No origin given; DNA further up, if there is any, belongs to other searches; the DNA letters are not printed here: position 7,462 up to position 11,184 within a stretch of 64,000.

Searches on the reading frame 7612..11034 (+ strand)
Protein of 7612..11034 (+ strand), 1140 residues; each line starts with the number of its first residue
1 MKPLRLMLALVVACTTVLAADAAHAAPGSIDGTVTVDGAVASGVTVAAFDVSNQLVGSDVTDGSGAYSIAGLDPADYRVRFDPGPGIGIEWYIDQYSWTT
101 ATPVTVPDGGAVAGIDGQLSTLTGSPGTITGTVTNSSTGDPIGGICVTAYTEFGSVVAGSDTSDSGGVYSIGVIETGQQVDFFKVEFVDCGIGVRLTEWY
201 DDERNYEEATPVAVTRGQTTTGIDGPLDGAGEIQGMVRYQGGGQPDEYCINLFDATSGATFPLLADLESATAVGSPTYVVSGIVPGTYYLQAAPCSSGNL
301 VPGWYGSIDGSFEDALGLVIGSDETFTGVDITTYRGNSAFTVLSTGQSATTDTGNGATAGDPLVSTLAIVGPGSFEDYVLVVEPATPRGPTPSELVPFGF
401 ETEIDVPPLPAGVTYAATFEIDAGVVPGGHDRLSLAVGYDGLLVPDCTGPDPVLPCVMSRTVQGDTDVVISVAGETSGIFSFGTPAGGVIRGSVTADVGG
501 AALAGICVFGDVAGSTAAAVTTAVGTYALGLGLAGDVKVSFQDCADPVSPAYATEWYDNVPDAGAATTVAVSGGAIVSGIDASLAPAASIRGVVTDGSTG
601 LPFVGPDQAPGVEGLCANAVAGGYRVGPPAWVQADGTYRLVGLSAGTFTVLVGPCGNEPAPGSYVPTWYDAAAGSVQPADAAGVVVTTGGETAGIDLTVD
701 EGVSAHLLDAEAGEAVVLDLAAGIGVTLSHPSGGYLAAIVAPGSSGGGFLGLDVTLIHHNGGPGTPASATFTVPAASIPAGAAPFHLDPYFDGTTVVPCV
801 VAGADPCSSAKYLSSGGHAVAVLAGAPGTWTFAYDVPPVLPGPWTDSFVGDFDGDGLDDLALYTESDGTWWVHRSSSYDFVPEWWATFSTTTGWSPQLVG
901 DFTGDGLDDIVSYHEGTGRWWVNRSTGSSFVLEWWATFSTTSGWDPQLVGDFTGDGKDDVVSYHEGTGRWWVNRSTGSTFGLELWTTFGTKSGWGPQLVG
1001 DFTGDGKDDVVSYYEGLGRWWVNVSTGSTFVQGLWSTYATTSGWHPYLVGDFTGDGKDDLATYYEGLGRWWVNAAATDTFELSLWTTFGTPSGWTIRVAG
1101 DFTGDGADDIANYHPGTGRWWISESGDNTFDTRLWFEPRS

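Call 3: search_protein_families(library=pfam, proteins=[window:7612-11034:+], max_evalue=1)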
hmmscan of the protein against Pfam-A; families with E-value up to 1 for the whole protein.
window:7612-11034:+ (1140 aa): 6 families
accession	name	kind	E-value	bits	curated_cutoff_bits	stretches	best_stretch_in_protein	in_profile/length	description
PF13517.12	FG-GAP_3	-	4.7e-28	98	26.9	6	951-1011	1-60/61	FG-GAP-like repeat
PF01839.29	FG-GAP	-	7.8e-16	58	22.1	5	1049-1063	7-21/37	FG-GAP repeat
PF13620.12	CarboxypepD_reg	-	1.3e-13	51.6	32.3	2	29-81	1-54/82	Carboxypeptidase regulatory-like domain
PF17210.9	SdrD_B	-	5.9e-08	33.3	29.7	1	41-86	24-69/112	SdrD B-like domain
PF13715.12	CarbopepD_reg_2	-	0.0082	16.6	32.2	0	490-536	1-45/88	CarboxypepD_reg-like domain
PF11974.14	bMG3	-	0.02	15.2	34.9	1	38-72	25-59/103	Bacterial alpha-2-macroglobulin MG3 domain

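Call 4: search_protein_families(library=ncbifam, proteins=[window:7612-11034:+], max_evalue=1)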
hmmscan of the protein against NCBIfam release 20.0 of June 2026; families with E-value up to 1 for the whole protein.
window:7612-11034:+ (1140 aa): 5 families
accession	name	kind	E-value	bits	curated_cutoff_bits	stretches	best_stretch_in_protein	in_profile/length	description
NF012181.0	MSCRAMM_SdrD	exception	0.0062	14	2500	1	41-83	593-636/1379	MSCRAMM family adhesin SdrD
NF058648.1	ECF_sub_HI1622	equivalog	0.024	14.6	100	1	36-98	34-97/180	NikL family nickel/cobalt ECF transporter subunit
NF005866.0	PRK07803.1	equivalog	0.11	10.6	819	1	471-524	400-450/631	fumarate reductase/succinate dehydrogenase flavoprotein subunit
NF047539.1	XAC2610_fam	domain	0.14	12.7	35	0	849-868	3-22/89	XAC2610-related protein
NF004900.0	PRK06263.1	equivalog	0.28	9.7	718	1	475-521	361-404/546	fumarate reductase (CoM/CoB) subunit TfrA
